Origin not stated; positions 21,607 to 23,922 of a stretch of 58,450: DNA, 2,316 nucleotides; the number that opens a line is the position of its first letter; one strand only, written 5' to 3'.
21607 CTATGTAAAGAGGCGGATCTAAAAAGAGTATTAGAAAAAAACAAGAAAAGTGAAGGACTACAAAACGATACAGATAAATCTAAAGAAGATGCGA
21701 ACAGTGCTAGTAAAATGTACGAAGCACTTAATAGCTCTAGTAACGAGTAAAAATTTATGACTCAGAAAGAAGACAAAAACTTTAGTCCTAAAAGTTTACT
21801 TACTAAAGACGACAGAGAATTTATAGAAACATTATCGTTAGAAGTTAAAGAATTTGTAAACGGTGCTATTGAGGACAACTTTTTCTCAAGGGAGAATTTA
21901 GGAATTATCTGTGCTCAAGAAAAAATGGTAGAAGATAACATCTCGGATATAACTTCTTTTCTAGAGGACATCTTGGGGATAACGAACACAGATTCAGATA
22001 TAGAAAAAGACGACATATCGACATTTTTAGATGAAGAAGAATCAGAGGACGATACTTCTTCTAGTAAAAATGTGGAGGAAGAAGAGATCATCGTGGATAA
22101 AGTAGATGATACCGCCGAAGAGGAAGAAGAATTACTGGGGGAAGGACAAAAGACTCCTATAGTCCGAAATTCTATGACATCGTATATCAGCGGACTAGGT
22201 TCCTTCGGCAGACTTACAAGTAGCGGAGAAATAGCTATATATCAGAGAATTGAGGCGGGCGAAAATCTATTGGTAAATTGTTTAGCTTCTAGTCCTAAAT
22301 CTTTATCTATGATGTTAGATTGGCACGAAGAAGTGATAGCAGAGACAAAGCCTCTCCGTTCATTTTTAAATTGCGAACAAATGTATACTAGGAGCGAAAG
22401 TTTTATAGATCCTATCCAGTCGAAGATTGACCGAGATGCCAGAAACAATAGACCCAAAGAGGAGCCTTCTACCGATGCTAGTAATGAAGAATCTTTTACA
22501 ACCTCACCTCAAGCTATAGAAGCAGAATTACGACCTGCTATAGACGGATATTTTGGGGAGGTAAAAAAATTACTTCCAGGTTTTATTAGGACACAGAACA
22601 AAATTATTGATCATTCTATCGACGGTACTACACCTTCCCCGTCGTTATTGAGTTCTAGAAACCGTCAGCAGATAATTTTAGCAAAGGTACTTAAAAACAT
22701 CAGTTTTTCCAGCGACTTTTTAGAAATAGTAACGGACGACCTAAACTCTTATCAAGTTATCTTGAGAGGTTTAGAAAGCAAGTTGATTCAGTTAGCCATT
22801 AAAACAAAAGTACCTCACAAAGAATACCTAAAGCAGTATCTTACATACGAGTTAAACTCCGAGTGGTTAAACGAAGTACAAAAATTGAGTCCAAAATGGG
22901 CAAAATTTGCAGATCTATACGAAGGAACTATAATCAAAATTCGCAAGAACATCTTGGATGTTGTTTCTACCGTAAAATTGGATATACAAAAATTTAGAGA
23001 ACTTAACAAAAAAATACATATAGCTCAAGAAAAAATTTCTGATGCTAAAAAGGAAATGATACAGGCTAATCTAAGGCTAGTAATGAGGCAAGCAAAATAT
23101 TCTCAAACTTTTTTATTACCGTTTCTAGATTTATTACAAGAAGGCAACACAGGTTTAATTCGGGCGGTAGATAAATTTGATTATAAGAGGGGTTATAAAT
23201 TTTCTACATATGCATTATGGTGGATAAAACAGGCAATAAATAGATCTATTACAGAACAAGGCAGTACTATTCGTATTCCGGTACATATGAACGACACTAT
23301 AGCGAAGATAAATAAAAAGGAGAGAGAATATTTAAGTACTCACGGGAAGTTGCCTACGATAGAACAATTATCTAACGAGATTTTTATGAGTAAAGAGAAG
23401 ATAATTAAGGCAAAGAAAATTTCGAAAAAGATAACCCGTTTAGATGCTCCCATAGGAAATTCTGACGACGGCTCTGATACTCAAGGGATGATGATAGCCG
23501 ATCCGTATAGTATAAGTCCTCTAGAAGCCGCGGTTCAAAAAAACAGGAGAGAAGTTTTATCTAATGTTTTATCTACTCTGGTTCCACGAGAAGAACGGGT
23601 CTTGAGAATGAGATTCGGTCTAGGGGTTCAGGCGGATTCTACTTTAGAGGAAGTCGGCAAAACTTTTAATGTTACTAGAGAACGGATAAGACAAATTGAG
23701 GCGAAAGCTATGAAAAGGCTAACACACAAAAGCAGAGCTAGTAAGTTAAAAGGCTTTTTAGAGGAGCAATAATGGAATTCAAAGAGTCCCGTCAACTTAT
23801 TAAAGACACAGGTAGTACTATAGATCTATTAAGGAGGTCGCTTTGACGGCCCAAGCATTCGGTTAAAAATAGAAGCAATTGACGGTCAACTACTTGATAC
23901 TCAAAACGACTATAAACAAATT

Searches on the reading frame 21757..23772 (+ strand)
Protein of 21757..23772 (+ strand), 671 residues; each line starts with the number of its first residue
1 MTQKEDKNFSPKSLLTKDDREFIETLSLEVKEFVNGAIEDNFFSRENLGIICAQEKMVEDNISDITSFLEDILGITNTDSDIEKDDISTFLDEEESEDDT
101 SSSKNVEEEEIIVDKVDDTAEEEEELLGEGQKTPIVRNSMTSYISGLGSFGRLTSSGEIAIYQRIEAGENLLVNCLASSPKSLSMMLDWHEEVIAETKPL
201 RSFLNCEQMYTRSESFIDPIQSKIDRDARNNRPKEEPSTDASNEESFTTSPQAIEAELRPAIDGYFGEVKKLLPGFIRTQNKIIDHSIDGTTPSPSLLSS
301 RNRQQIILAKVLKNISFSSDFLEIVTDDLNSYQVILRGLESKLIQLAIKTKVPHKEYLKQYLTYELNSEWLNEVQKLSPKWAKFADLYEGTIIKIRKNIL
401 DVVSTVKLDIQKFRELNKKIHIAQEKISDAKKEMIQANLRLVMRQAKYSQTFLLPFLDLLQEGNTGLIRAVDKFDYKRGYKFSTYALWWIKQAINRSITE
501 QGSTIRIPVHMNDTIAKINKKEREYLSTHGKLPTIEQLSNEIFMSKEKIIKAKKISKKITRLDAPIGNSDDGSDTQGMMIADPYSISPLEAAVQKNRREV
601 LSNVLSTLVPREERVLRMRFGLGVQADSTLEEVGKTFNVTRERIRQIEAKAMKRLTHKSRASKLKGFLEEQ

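Call 50: list_cluster_members(proteins=[window:21757-23772:+, window:28983-31322:+, window:52185-54095:-, window:12305-14380:-, window:38879-40306:+, window:6078-6527:-, window:8054-9346:+, window:9523-10854:+])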
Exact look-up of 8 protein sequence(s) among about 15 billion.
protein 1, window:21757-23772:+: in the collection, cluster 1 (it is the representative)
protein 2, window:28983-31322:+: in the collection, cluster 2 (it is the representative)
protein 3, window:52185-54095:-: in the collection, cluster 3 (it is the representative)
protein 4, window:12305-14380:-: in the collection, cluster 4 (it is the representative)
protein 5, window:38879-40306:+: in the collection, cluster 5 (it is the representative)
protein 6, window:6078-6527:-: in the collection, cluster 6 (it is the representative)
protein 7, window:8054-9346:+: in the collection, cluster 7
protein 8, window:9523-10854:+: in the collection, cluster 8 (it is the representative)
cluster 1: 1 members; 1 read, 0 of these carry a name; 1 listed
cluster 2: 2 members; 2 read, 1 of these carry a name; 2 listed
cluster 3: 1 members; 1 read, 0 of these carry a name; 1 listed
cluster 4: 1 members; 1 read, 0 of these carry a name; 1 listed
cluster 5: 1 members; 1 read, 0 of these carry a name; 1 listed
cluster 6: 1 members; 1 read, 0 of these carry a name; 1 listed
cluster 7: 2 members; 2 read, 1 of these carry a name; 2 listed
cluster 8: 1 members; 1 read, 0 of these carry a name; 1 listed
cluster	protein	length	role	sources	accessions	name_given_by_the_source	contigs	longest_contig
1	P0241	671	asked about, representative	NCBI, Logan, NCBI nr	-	-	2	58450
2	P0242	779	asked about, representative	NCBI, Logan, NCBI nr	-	-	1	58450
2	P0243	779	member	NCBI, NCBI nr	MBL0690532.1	MAG: PBP1A family penicillin-binding protein [Alphaproteobacteria bacterium] | PBP1A family penicillin-binding protein [Alphaproteobacteria bacterium]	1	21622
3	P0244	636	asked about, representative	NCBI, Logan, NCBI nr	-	-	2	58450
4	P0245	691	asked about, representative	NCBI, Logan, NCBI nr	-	-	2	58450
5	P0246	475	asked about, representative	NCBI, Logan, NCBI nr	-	-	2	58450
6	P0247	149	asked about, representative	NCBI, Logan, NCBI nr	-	-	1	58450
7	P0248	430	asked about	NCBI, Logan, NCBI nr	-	-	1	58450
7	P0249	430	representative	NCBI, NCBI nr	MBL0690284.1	MAG: AAA family ATPase [Alphaproteobacteria bacterium] | AAA family ATPase [Alphaproteobacteria bacterium]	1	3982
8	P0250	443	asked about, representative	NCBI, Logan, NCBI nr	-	-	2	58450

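Call 78: find_encoding_contigs(protein=P0249, flank=4000, max_places=3)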
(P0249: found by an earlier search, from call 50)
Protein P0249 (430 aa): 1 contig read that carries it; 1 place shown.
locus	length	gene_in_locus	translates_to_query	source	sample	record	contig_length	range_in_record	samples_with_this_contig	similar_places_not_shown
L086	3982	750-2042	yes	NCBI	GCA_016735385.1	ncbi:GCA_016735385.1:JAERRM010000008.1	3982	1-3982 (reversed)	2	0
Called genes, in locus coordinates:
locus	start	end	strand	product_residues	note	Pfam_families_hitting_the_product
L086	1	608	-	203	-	?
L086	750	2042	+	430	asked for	PF05970:PIF1, PF02689:Herpes_Helicase (faint), PF13245:AAA_19, PF13401:AAA_22 (weak), PF13604:AAA_30, PF01443:Viral_helicase1 (faint)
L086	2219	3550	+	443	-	PF18454:Mtd_N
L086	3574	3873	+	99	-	-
